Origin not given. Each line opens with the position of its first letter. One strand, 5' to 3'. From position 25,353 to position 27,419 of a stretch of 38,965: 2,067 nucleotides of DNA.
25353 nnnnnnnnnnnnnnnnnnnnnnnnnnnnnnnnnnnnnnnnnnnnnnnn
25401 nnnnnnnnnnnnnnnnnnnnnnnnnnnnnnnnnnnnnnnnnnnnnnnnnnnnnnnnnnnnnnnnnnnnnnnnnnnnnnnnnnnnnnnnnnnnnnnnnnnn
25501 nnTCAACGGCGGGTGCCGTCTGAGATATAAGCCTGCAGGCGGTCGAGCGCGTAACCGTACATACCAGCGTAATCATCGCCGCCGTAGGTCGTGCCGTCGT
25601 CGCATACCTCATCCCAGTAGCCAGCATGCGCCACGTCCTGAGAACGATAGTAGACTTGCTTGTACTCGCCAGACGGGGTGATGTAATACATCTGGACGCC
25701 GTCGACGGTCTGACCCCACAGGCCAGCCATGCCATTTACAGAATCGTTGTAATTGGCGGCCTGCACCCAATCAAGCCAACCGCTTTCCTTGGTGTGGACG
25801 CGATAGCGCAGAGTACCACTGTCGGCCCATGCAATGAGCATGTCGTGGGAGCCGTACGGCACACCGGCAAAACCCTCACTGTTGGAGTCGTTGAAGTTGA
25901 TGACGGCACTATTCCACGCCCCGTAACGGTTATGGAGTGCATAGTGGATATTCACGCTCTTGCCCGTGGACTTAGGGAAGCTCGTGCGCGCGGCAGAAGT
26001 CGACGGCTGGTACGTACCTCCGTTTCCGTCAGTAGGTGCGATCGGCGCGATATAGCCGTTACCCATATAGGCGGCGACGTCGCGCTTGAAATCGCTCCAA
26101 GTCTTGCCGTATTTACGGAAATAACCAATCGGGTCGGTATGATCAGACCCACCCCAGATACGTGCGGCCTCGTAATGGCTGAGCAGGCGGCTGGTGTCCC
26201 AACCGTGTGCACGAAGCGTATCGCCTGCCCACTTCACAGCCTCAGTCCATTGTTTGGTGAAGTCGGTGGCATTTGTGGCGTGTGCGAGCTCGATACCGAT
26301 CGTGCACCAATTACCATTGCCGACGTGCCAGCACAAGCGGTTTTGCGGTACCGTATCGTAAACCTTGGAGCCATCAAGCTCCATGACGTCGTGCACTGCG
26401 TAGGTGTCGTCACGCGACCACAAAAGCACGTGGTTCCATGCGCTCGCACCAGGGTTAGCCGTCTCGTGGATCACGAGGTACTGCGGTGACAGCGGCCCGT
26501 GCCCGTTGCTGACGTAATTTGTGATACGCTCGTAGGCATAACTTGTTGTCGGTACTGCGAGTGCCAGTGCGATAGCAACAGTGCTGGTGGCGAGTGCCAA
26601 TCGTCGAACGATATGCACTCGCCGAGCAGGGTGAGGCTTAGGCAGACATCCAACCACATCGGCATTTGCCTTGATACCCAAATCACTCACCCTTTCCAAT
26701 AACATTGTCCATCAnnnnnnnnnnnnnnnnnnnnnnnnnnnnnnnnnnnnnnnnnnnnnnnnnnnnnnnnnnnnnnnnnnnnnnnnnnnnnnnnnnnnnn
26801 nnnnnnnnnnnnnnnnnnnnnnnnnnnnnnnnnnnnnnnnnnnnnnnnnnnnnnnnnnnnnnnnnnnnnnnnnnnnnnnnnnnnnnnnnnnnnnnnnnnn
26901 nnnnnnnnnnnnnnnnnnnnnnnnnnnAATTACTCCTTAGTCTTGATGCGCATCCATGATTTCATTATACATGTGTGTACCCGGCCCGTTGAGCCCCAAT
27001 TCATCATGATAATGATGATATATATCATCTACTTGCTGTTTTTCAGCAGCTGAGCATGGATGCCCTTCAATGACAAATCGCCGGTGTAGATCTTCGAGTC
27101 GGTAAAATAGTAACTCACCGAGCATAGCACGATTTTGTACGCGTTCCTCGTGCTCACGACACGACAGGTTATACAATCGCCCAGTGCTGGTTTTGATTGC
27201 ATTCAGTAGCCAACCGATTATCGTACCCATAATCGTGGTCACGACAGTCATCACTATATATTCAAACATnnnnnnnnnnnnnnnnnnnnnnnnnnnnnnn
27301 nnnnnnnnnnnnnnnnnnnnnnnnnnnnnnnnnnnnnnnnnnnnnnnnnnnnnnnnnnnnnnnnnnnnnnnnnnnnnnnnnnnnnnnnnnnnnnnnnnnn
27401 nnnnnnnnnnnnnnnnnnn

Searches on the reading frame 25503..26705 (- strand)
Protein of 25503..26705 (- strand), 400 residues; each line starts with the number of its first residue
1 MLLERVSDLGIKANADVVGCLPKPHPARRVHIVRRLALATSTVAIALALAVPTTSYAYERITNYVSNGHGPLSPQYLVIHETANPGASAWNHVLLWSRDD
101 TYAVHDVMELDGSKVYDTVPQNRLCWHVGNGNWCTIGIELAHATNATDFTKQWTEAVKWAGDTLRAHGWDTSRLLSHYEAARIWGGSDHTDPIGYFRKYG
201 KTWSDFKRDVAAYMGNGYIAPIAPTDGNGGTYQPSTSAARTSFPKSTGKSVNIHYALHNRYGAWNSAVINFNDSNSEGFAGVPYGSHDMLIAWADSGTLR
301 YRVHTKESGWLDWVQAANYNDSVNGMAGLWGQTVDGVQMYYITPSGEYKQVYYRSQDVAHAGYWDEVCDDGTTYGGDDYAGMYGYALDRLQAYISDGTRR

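Call 5: search_protein_families(library=pfam, proteins=[window:25503-26705:-], max_evalue=0.1)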
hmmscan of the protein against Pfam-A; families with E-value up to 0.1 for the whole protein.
window:25503-26705:- (400 aa): 1 family
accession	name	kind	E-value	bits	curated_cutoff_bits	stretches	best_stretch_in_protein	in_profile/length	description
PF01510.30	Amidase_2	-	7.9e-15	55.8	26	1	73-192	4-129/131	N-acetylmuramoyl-L-alanine amidase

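Call 6: search_protein_families(library=phrogs, proteins=[window:25503-26705:-], max_evalue=0.1)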
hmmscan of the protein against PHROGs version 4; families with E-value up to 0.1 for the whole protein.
window:25503-26705:- (400 aa): 13 families
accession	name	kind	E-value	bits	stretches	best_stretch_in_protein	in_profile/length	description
phrog_3393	-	lysis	3.7e-64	218.6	1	75-396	24-338/342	endolysin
phrog_22474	-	lysis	8.4e-46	157.6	1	234-395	157-319/324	endolysin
phrog_2338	-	lysis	1.5e-24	88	1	64-218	18-177/346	endolysin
phrog_1794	-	lysis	8.8e-24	85.5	1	56-345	36-253/336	amidase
phrog_670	-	lysis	1.9e-17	64.4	1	51-216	88-256/596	endolysin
phrog_5182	-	lysis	1.1e-15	59.1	1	64-246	25-210/321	endolysin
phrog_15001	-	lysis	2.3e-15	57.6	1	111-214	86-198/367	endolysin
phrog_833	-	lysis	5e-15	56.9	1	63-314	19-268/294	endolysin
phrog_9611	-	lysis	3.9e-14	53.8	1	72-236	21-188/246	endolysin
phrog_1110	-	lysis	1.6e-13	51.7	1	74-216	22-174/301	endolysin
phrog_3088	-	lysis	4e-13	50.7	1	72-181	22-135/248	amidase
phrog_8164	-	lysis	5.4e-13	50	1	73-237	25-201/320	endolysin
phrog_32635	-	unknown function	4.1e-05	24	1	247-354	141-241/318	-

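Call 75: find_encoding_contigs(protein=window:25503-26705:-, flank=3500, max_places=10)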
Protein window:25503-26705:- (400 aa): 6 contigs read that carry it; 2 places shown.
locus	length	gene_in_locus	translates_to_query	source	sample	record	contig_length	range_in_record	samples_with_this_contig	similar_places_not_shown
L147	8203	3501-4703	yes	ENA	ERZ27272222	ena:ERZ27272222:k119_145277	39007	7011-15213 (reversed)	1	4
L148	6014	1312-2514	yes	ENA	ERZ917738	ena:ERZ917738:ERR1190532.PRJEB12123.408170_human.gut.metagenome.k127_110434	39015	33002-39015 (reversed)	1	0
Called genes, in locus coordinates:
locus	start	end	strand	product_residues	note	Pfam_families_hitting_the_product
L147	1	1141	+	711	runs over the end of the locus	PF01391:Collagen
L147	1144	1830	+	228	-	PF01391:Collagen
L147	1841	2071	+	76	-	-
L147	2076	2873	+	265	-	-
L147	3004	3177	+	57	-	-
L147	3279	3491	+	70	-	PF16938:Phage_holin_Dp1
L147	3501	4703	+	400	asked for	PF01510:Amidase_2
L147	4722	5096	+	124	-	-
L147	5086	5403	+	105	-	-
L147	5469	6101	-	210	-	-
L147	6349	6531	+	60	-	-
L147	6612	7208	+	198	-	-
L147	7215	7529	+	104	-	-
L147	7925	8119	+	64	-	PF05339:DUF739, PF01381:HTH_3 (weak), PF13560:HTH_31 (weak)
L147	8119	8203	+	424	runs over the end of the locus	PF00176:SNF2-rel_dom, PF00271:Helicase_C (faint)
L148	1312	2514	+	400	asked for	PF01510:Amidase_2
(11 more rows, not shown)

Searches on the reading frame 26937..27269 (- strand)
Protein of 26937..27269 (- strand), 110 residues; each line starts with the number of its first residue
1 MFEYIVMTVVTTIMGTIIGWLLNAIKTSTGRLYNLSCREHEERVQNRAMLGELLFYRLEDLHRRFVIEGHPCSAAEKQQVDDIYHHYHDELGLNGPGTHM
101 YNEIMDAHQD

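Call 5: search_protein_families(library=pfam, proteins=[window:26937-27269:-], max_evalue=0.1)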
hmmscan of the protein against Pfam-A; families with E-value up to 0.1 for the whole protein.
window:26937-27269:- (110 aa): 0 families

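Call 6: search_protein_families(library=phrogs, proteins=[window:26937-27269:-], max_evalue=0.1)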
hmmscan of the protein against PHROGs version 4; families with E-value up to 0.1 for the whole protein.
window:26937-27269:- (110 aa): 1 family
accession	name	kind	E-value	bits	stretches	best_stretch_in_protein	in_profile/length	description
phrog_4105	-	unknown function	1.1e-08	36.3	1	2-108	4-97/103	-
